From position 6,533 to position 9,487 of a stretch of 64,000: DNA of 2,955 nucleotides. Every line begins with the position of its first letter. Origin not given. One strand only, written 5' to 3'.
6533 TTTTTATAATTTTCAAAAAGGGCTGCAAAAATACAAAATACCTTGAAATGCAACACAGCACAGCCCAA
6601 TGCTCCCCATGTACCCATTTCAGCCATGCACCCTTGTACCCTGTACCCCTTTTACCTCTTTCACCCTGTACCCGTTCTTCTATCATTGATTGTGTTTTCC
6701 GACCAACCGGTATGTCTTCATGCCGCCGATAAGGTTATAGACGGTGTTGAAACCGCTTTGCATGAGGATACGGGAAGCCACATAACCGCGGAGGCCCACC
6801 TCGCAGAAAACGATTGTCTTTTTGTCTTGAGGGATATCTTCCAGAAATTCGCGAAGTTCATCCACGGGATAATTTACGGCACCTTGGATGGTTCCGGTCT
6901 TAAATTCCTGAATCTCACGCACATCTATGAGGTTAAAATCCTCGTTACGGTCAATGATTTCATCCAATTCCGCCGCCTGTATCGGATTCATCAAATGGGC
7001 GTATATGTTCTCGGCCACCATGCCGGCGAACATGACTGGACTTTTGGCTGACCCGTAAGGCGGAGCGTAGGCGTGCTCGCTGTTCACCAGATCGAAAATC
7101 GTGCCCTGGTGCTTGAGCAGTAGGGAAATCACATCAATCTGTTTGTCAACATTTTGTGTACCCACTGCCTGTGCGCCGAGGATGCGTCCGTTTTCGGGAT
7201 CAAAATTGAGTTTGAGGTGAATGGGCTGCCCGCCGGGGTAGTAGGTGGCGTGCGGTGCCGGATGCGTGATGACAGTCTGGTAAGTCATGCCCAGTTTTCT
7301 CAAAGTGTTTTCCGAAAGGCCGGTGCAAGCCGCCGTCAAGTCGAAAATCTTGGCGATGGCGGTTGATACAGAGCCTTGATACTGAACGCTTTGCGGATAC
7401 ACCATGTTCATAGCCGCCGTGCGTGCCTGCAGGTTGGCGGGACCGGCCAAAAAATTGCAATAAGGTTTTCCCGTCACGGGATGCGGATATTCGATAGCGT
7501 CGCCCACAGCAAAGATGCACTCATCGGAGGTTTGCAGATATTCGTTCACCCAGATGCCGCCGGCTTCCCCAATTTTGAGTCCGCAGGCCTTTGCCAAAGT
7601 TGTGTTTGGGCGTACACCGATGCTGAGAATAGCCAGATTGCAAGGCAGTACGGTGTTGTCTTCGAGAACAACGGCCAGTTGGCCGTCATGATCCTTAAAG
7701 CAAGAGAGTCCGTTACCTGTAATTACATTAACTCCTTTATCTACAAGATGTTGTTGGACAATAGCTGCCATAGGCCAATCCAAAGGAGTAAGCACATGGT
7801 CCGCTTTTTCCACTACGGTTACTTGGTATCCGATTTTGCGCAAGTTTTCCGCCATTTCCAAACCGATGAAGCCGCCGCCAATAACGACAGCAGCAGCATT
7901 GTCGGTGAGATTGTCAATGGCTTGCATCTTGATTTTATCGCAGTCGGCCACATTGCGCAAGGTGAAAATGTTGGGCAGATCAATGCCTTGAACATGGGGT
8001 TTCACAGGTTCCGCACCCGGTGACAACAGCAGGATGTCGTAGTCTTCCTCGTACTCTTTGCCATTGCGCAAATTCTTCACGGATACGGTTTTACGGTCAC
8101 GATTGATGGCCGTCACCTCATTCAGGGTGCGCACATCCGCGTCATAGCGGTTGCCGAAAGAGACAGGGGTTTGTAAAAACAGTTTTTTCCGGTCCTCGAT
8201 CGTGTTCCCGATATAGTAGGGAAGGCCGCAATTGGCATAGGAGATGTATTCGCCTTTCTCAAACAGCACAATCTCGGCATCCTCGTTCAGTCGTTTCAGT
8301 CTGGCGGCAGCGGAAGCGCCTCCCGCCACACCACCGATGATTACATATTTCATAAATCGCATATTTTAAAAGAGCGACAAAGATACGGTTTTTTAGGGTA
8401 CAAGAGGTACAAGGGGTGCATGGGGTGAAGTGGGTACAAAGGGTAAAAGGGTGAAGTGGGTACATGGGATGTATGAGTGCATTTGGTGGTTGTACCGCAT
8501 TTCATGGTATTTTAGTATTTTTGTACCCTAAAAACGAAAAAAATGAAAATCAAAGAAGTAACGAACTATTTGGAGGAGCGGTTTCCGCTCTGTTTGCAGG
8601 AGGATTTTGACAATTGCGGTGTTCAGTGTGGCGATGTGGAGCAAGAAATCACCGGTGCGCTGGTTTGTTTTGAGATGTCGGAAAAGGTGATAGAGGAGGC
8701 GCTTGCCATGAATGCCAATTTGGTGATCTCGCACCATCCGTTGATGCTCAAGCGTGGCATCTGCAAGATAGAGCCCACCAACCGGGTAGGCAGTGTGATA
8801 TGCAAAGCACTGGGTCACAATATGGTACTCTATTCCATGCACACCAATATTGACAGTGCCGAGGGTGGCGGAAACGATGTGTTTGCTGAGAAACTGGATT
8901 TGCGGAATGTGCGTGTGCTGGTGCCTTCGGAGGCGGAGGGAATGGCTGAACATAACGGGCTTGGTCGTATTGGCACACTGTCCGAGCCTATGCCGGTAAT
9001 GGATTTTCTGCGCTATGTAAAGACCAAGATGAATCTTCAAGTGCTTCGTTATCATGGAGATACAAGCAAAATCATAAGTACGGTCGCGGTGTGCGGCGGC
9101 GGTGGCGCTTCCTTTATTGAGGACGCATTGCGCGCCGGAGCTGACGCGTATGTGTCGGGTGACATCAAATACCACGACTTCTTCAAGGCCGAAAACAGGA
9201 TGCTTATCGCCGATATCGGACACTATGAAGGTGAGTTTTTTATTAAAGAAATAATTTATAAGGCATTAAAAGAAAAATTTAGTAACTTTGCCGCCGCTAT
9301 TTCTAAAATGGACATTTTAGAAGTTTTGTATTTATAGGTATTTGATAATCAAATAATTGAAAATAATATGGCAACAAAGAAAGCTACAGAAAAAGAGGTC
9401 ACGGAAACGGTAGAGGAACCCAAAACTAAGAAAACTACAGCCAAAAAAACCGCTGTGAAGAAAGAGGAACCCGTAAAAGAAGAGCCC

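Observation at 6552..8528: CoADR-rhodanese gene is bracketed by ~125-bp inverted, promoter-bearing arrays of degenerate 9-bp GGT-words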

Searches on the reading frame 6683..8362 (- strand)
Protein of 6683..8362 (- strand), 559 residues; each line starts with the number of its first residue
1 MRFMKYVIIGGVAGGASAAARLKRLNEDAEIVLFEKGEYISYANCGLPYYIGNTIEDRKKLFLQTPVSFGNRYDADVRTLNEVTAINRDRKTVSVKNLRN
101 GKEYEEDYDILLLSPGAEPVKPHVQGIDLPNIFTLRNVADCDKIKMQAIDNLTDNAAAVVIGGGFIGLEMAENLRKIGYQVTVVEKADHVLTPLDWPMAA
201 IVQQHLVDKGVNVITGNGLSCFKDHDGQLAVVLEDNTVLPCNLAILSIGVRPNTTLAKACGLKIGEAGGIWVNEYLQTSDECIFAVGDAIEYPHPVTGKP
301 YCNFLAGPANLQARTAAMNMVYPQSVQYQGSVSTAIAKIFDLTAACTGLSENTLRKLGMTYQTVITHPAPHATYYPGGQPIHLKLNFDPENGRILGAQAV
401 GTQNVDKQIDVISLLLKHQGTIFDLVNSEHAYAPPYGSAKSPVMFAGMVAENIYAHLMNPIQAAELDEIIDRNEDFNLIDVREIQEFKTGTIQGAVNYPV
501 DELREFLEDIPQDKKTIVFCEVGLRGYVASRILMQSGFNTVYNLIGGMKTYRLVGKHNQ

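Call 8: search_protein_families(library=pfam, proteins=[window:6683-8362:-])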
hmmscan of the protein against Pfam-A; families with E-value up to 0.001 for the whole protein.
window:6683-8362:- (559 aa): 11 families
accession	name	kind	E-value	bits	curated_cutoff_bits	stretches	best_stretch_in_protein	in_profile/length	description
PF07992.20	Pyr_redox_2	-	4e-62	210.7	26.1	1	4-293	1-281/291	Pyridine nucleotide-disulphide oxidoreductase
PF00070.33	Pyr_redox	-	2.2e-18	67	22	1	158-234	2-80/82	Pyridine nucleotide-disulphide oxidoreductase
PF00581.25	Rhodanese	-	1.7e-15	57.7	22.2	1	463-551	2-99/102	Rhodanese-like domain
PF02852.28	Pyr_redox_dim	-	1.7e-12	47.9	25.3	1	336-436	3-102/110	Pyridine nucleotide-disulphide oxidoreductase, dimerisation domain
PF13450.12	NAD_binding_8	-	1.2e-10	41.9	21.9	1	160-190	1-31/68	NAD(P)-binding Rossmann-like domain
PF13738.12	Pyr_redox_3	-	1.4e-08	34.8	30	1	159-198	1-41/305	Pyridine nucleotide-disulphide oxidoreductase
PF05834.18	Lycopene_cycl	-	8.5e-07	28.8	23.4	0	159-193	3-39/380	Lycopene cyclase protein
PF01266.30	DAO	-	6.8e-06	26.3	27.9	1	159-188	3-32/353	FAD dependent oxidoreductase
PF13454.12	NAD_binding_9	-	0.0004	20.8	21.8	0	7-66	1-65/155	FAD-NAD(P)-binding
PF03486.20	HI0933_like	-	0.00061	19.8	50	0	158-190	3-35/244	HI0933-like protein Rossmann domain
PF02254.24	TrkA_N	-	0.0007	20.3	23.8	0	159-195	2-38/116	TrkA-N domain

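Call 12: find_encoding_contigs(protein=window:6686-8362:-, flank=10000, max_places=10)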
Protein window:6686-8362:- (559 aa): no gene with exactly this product is on record in the collection.

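Call 13: find_homologous_proteins(query=window:6686-8362:-, max_evalue=1e-50)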
Query window:6686-8362:- (559 aa): 8000 proteins with E <= 1e-50 among 8000 candidates; the best 120 are listed.
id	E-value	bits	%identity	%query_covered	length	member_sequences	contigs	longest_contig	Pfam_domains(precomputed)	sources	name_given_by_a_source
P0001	0.0e+0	1262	99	99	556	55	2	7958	PF01266.31,PF13450.13,PF02852.29,PF07992.21,PF00070.34,PF00581.26,PF13738.13,PF05834.19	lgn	-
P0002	0.0e+0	1137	90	99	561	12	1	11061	PF01266.31,PF13450.13,PF02852.29,PF07992.21,PF00070.34,PF00581.26,PF13738.13,PF03486.21,PF13454.13,PF05834.19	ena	-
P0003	0.0e+0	1129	89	99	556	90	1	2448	PF01266.31,PF13450.13,PF02852.29,PF07992.21,PF00070.34,PF00581.26,PF13738.13,PF13454.13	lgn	-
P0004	0.0e+0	1126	88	99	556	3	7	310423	PF01266.31,PF13450.13,PF02852.29,PF07992.21,PF00070.34,PF00581.26,PF13738.13,PF03486.21,PF13454.13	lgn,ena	-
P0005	0.0e+0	1115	88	99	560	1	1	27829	PF13450.13,PF02852.29,PF07992.21,PF00070.34,PF00581.26,PF13738.13,PF13454.13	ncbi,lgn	-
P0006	0.0e+0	1089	85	99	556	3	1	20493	PF01266.31,PF13450.13,PF02852.29,PF07992.21,PF00070.34,PF00581.26,PF13738.13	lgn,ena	-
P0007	0.0e+0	1089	85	99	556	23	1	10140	PF01266.31,PF13450.13,PF02852.29,PF07992.21,PF00070.34,PF00581.26,PF13738.13,PF03486.21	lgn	-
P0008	0.0e+0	1085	85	99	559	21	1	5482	PF01266.31,PF13450.13,PF02852.29,PF07992.21,PF00070.34,PF00581.26,PF13738.13,PF03486.21,PF05834.19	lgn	-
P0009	0.0e+0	1080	84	99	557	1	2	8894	PF01266.31,PF13450.13,PF02852.29,PF07992.21,PF00070.34,PF00581.26,PF13738.13,PF03486.21,PF05834.19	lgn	-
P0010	0.0e+0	1077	83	100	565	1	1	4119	PF13450.13,PF02852.29,PF07992.21,PF00070.34,PF00581.26,PF13738.13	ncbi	-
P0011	0.0e+0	1077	84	99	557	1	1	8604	PF01266.31,PF13450.13,PF02852.29,PF07992.21,PF00070.34,PF00581.26,PF13738.13,PF05834.19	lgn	-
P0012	0.0e+0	1076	83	100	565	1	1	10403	PF13450.13,PF02852.29,PF07992.21,PF00070.34,PF00581.26,PF13738.13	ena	-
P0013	0.0e+0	1075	84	99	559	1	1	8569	PF01266.31,PF13450.13,PF02852.29,PF07992.21,PF00070.34,PF00581.26,PF13738.13,PF03486.21,PF05834.19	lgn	-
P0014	0.0e+0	1074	84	99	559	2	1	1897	PF01266.31,PF13450.13,PF02852.29,PF07992.21,PF00070.34,PF00581.26,PF13738.13,PF03486.21,PF05834.19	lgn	-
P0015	0.0e+0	1073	84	99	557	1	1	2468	PF01266.31,PF13450.13,PF02852.29,PF07992.21,PF00070.34,PF00581.26,PF13738.13,PF03486.21,PF05834.19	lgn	-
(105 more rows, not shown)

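Call 14: find_encoding_contigs(protein=P0001, flank=5000, max_places=4)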
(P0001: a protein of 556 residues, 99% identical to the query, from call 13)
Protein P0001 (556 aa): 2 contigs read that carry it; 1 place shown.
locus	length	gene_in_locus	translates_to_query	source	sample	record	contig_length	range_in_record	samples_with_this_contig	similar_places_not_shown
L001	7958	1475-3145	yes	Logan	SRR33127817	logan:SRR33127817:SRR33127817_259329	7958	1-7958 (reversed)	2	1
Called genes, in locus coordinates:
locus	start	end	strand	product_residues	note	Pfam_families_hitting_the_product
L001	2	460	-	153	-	?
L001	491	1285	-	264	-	PF01784:DUF34_NIF3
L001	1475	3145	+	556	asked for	PF01266:DAO (faint), PF05834:Lycopene_cycl (faint), PF07992:Pyr_redox_2, PF13450:NAD_binding_8 (faint), PF13738:Pyr_redox_3 (faint), PF00070:Pyr_redox, PF02852:Pyr_redox_dim, PF00581:Rhodanese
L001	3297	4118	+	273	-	PF01656:CbiA, PF10609:ParA, PF13614:AAA_31 (weak)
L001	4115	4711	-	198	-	PF01648:ACPS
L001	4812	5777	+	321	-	-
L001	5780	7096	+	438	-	PF01171:ATP_bind_3, PF01507:PAPS_reduct (faint), PF28558:TilS_SCL, PF11734:TilS_C (weak)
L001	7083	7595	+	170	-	-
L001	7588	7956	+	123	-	?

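Call 15: find_encoding_contigs(protein=P0002, flank=5000, max_places=3)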
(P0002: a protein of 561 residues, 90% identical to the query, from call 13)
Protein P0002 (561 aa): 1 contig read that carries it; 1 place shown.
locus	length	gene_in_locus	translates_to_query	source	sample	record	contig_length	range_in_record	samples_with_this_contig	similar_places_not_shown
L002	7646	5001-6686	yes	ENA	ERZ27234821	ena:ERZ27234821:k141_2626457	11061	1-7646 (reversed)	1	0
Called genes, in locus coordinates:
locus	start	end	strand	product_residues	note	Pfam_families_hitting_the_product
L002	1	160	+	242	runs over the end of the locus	-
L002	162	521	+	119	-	PF00392:GntR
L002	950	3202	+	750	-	PF00082:Peptidase_S8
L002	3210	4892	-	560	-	PF04371:PAD_porph, PF18962:Por_Secre_tail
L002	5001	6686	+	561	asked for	PF01266:DAO (faint), PF03486:HI0933_like (faint), PF05834:Lycopene_cycl (faint), PF07992:Pyr_redox_2, PF13450:NAD_binding_8 (faint), PF00070:Pyr_redox, PF02852:Pyr_redox_dim, PF00581:Rhodanese, +2 more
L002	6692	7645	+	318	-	?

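Call 16: find_encoding_contigs(protein=P0004, flank=5000, max_places=4)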
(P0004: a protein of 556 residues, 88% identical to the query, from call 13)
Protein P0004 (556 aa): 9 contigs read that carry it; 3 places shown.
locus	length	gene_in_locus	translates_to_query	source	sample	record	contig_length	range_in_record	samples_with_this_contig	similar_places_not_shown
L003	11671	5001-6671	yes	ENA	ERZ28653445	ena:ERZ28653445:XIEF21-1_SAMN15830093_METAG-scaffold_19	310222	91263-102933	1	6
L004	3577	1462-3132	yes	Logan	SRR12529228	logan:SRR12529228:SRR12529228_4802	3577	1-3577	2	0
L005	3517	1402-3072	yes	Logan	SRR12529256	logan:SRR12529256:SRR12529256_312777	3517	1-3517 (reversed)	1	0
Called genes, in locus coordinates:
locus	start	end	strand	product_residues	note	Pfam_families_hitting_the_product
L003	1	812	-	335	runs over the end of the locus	PF01515:PTA_PTB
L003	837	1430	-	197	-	PF00265:TK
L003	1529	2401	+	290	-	-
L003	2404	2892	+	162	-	PF01272:GreA_GreB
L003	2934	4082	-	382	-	-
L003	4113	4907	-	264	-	PF01784:DUF34_NIF3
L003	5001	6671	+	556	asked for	PF01266:DAO (faint), PF03486:HI0933_like (faint), PF07992:Pyr_redox_2, PF13450:NAD_binding_8 (faint), PF13454:NAD_binding_9 (faint), PF00070:Pyr_redox, PF02852:Pyr_redox_dim, PF00581:Rhodanese, +1 more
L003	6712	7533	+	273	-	PF01656:CbiA, PF02374:ArsA_ATPase (weak), PF09140:MipZ (weak), PF10609:ParA, PF13614:AAA_31 (weak)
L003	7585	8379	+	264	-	PF00303:Thymidylat_synt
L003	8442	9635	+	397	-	PF00162:PGK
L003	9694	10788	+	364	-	PF00483:NTP_transferase, PF12804:NTP_transf_3 (weak), PF22640:ManC_GMP_beta-helix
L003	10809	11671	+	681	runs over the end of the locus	PF07715:Plug, PF00593:TonB_dep_Rec_b-barrel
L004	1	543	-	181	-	?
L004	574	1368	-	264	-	PF01784:DUF34_NIF3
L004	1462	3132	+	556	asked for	PF01266:DAO (faint), PF03486:HI0933_like (faint), PF07992:Pyr_redox_2, PF13450:NAD_binding_8 (faint), PF13454:NAD_binding_9 (faint), PF00070:Pyr_redox, PF02852:Pyr_redox_dim, PF00581:Rhodanese, +1 more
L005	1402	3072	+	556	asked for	PF01266:DAO (faint), PF03486:HI0933_like (faint), PF07992:Pyr_redox_2, PF13450:NAD_binding_8 (faint), PF13454:NAD_binding_9 (faint), PF00070:Pyr_redox, PF02852:Pyr_redox_dim, PF00581:Rhodanese, +1 more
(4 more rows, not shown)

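Call 23: find_related_loci(query=window:6686-8353:-, collection=genome_contigs, flank=10000)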
Query window:6686-8353:- (556 aa) in genome_contigs; peptide patterns used: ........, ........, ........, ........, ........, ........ (x = any residue, [..] = any of these).
409 stretches matched a pattern; 371 encode a relative of the query (tblastn E <= 1e-3); the best 80 are kept; 80 distinct loci.
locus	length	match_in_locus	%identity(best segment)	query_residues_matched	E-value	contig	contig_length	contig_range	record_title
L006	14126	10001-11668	90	1-556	0e+0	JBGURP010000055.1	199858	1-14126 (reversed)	MAG: Bacteroidales bacterium isolate ruminal_MAG_113 ruminal_MAG_113_contig_0055, whole genome shotgun sequence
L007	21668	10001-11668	89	1-556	0e+0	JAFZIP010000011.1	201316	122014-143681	MAG: Bacteroidales bacterium isolate RGIG7800 Water_buffalos_Reticulum-1__c230, whole genome shotgun sequence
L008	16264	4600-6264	90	1-555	0e+0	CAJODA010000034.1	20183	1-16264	uncultured Bacteroidales bacterium isolate Red_deer_1_mag_133 genome assembly, contig: scaffold_2686, whole genome shotg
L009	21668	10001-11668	89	1-556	0e+0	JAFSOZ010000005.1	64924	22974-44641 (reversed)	MAG: Bacteroidales bacterium isolate RGIG3342 Goat_Reticulum-6__c518, whole genome shotgun sequence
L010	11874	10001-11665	85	1-555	0e+0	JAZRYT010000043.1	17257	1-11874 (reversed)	MAG: Bacteroidales bacterium isolate T1900044949_TA20190002.MAGScoT_cleanbin_000038 SGB_3547_k141_1298633, whole genome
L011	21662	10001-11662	83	1-554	0e+0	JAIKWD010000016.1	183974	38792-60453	MAG: Bacteroidales bacterium isolate RUI419 k141_12296161_flag=0_multi=23.9975_len=183974, whole genome shotgun sequence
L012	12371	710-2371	84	1-554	0e+0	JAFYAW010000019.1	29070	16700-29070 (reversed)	MAG: Bacteroidales bacterium isolate RGIG6923 Sheep_Rumen-5__c3911, whole genome shotgun sequence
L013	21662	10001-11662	84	1-554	0e+0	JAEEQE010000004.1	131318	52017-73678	MAG: Bacteroidales bacterium isolate Tb.RUG.328 NODE_241_length_131318_cov_3.027380, whole genome shotgun sequence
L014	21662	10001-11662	83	1-554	0e+0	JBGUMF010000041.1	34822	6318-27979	MAG: Bacteroidales bacterium isolate ruminal_MAG_24 ruminal_MAG_24_contig_0041, whole genome shotgun sequence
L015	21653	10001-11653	82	4-554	0e+0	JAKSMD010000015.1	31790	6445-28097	MAG: Bacteroidales bacterium isolate Horse_feces116 MAG116_15, whole genome shotgun sequence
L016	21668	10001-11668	83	1-556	0e+0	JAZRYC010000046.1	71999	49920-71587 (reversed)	MAG: Bacteroidales bacterium isolate T1900044950_TA20190003.MAGScoT_cleanbin_000040 SGB_3598_k141_669348, whole genome s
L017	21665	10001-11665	80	1-555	0e+0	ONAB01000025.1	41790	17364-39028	uncultured Bacteroidales bacterium isolate RUG125 genome assembly, contig: scaffold_377, whole genome shotgun sequence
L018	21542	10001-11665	77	1-555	0e+0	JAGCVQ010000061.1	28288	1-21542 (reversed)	MAG: Bacteroidales bacterium isolate RGIG10164 Yak_Rumen-4__c1318038, whole genome shotgun sequence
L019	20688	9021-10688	78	1-554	0e+0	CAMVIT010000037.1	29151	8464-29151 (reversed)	MAG TPA_asm: uncultured Bacteroidales bacterium isolate SRR8387720_bin.39_metaWRAP_v1.3_MAG genome assembly, contig: ERZ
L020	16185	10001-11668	77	1-554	0e+0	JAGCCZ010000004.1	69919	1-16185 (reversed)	MAG: Bacteroidales bacterium isolate RGIG9679 Yak_Omasum-2__c108, whole genome shotgun sequence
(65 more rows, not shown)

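Call 58: find_encoding_contigs(protein=P0003, flank=2500, max_places=4)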
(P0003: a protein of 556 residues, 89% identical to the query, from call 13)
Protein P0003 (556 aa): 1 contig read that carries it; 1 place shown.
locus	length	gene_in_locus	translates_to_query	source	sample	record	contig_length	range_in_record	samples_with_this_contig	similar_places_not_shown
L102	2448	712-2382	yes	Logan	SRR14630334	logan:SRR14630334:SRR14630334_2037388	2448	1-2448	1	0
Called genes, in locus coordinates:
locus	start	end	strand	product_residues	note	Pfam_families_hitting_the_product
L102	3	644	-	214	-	?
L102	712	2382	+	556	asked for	PF01266:DAO (faint), PF07992:Pyr_redox_2, PF13450:NAD_binding_8 (faint), PF13454:NAD_binding_9 (faint), PF13738:Pyr_redox_3 (faint), PF00070:Pyr_redox, PF02852:Pyr_redox_dim, PF00581:Rhodanese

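Call 59: find_encoding_contigs(protein=P0005, flank=2500, max_places=3)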
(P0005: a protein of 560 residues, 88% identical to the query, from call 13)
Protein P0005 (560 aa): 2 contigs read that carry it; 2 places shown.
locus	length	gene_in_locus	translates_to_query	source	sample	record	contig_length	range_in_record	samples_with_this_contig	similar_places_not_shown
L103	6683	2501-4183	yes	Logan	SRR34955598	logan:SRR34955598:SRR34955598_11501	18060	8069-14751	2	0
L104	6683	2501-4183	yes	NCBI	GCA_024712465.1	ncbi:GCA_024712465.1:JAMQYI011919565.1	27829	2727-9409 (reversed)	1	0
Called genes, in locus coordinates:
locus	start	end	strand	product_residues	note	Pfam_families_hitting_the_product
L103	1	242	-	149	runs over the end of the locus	-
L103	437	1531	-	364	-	-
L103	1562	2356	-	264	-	PF01784:DUF34_NIF3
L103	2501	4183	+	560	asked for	PF07992:Pyr_redox_2, PF13450:NAD_binding_8 (faint), PF13454:NAD_binding_9 (faint), PF13738:Pyr_redox_3, PF00070:Pyr_redox, PF02852:Pyr_redox_dim, PF00581:Rhodanese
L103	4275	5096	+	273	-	PF01656:CbiA, PF10609:ParA, PF13614:AAA_31 (weak)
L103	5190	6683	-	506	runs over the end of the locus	PF11396:PepSY_like (weak)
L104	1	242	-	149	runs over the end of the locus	-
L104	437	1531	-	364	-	-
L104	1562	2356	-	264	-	PF01784:DUF34_NIF3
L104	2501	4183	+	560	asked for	PF07992:Pyr_redox_2, PF13450:NAD_binding_8 (faint), PF13454:NAD_binding_9 (faint), PF13738:Pyr_redox_3, PF00070:Pyr_redox, PF02852:Pyr_redox_dim, PF00581:Rhodanese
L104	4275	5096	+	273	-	PF01656:CbiA, PF10609:ParA, PF13614:AAA_31 (weak)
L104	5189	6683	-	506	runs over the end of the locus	PF11396:PepSY_like (weak)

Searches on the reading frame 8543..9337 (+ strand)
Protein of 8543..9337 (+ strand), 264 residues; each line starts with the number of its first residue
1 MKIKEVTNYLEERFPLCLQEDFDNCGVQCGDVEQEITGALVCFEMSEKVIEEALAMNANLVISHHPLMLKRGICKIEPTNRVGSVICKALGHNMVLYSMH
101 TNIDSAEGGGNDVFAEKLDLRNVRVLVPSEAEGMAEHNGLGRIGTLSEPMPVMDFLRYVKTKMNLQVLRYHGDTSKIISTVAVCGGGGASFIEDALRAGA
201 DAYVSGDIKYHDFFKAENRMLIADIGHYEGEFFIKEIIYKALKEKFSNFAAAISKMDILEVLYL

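Call 8: search_protein_families(library=pfam, proteins=[window:8543-9337:+])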
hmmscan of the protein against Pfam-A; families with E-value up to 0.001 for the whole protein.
window:8543-9337:+ (264 aa): 1 family
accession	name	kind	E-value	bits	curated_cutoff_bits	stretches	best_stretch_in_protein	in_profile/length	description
PF01784.24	DUF34_NIF3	-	1.8e-75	254.3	23.4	1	1-251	1-245/256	Duf34/NIF3 (NGG1p interacting factor 3)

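Call 34: find_encoding_contigs(protein=window:8543-9337:+, flank=3500, max_places=10)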
Protein window:8543-9337:+ (264 aa): 23 contigs read that carry it; 10 places shown.
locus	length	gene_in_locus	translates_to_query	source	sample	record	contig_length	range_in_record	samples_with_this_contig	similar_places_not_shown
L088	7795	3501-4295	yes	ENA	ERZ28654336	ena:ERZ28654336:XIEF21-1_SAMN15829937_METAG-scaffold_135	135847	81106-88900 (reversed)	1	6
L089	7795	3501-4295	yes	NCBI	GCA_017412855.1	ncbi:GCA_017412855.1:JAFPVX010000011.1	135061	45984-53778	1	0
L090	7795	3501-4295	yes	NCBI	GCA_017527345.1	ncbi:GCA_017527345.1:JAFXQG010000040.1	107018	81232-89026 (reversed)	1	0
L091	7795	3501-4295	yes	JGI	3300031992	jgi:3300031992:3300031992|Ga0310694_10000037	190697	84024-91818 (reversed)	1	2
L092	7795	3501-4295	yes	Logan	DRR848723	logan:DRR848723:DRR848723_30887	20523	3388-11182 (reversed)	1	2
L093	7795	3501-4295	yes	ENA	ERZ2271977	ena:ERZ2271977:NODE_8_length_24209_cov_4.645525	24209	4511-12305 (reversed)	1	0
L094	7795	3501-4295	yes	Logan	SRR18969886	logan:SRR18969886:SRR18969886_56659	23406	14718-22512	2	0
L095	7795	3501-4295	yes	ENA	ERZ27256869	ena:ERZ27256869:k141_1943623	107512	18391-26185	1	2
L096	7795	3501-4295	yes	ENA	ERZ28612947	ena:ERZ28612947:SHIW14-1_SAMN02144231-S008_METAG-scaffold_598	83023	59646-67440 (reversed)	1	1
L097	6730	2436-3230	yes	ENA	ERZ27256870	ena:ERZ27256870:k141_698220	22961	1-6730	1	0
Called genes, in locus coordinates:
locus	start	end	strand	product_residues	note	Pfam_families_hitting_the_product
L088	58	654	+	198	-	PF01648:ACPS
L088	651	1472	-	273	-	PF01656:CbiA, PF10609:ParA, PF13614:AAA_31 (weak)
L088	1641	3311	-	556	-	PF01266:DAO (faint), PF05834:Lycopene_cycl (faint), PF07992:Pyr_redox_2, PF13450:NAD_binding_8 (faint), PF13738:Pyr_redox_3 (faint), PF00070:Pyr_redox, PF02852:Pyr_redox_dim, PF00581:Rhodanese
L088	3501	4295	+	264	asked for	PF01784:DUF34_NIF3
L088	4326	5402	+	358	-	-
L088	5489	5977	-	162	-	PF01272:GreA_GreB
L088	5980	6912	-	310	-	-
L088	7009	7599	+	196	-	PF00265:TK, PF24734:DUF7685 (faint)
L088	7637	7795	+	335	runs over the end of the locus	PF01515:PTA_PTB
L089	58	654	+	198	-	PF01648:ACPS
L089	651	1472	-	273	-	PF01656:CbiA, PF10609:ParA, PF13614:AAA_31 (weak)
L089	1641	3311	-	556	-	PF01266:DAO (faint), PF05834:Lycopene_cycl (faint), PF07992:Pyr_redox_2, PF13450:NAD_binding_8 (faint), PF13738:Pyr_redox_3 (faint), PF00070:Pyr_redox, PF02852:Pyr_redox_dim, PF00581:Rhodanese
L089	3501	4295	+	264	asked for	PF01784:DUF34_NIF3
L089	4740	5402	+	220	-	-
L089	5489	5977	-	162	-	PF01272:GreA_GreB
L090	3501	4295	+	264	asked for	PF01784:DUF34_NIF3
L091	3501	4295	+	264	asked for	PF01784:DUF34_NIF3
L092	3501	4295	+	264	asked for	PF01784:DUF34_NIF3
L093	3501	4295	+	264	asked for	PF01784:DUF34_NIF3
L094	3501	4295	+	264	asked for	PF01784:DUF34_NIF3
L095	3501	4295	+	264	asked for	PF01784:DUF34_NIF3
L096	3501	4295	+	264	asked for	PF01784:DUF34_NIF3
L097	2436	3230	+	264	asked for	PF01784:DUF34_NIF3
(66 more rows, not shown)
